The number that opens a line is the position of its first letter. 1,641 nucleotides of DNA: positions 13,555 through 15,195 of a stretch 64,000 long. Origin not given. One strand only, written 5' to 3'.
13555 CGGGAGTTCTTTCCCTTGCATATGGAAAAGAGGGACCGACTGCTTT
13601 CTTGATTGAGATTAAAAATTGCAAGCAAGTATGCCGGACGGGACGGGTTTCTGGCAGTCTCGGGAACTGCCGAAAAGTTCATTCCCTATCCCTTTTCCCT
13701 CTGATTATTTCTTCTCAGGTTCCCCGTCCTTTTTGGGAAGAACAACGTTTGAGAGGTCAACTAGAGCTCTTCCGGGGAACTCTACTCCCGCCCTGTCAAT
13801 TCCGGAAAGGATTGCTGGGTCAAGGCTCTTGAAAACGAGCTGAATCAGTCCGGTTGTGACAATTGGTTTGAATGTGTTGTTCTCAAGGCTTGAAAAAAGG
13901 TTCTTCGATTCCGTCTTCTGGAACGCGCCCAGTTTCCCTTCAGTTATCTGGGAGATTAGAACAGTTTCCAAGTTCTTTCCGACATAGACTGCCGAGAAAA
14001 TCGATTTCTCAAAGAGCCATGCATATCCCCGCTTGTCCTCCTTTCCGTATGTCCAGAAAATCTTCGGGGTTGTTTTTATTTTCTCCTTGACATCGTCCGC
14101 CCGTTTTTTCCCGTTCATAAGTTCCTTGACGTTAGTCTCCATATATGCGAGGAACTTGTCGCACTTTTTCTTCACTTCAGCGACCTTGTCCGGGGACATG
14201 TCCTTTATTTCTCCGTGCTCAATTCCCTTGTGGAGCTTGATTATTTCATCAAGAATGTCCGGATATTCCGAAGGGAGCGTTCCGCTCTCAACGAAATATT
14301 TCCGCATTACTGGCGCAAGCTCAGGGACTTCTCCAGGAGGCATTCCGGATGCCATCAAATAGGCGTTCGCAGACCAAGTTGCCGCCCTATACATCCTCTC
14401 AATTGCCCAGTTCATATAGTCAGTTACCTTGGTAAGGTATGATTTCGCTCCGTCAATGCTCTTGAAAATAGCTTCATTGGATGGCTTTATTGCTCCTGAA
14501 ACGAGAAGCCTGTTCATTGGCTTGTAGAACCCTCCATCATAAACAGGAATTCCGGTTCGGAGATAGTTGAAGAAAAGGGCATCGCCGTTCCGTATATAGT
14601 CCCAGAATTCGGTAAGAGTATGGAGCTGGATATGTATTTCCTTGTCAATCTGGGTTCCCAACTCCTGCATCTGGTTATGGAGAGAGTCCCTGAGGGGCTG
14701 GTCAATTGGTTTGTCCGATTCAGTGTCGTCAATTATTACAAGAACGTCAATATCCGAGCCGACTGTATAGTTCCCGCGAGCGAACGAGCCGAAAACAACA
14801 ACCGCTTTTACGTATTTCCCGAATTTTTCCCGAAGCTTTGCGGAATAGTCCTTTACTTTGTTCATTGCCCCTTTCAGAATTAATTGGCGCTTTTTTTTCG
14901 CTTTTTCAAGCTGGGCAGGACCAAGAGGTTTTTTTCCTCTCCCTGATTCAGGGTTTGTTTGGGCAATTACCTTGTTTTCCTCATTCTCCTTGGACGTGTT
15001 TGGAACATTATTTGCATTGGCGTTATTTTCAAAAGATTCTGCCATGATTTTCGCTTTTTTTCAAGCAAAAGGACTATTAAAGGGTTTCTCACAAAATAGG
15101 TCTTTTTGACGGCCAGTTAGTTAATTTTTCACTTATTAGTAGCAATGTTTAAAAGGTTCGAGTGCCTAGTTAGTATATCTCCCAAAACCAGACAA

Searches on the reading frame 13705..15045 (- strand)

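Call 19: search_protein_families(library=pfam, max_evalue=0.001, proteins=[window:13705-15045:-])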
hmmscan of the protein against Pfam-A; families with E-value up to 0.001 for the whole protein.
window:13705-15045:- (446 aa): 3 families
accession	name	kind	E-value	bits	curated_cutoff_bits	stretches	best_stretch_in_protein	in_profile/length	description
PF01909.29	NTP_transf_2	-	1.3e-11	45.2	21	1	69-119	6-47/93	Nucleotidyltransferase domain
PF18765.7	Polbeta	-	2.4e-08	34.5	26.9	1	71-128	3-57/93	Polymerase beta, Nucleotidyltransferase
PF22600.2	MTPAP-like_central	-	0.00016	22.2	27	1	63-135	25-89/139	Poly(A) RNA polymerase, mitochondrial-like, central palm domain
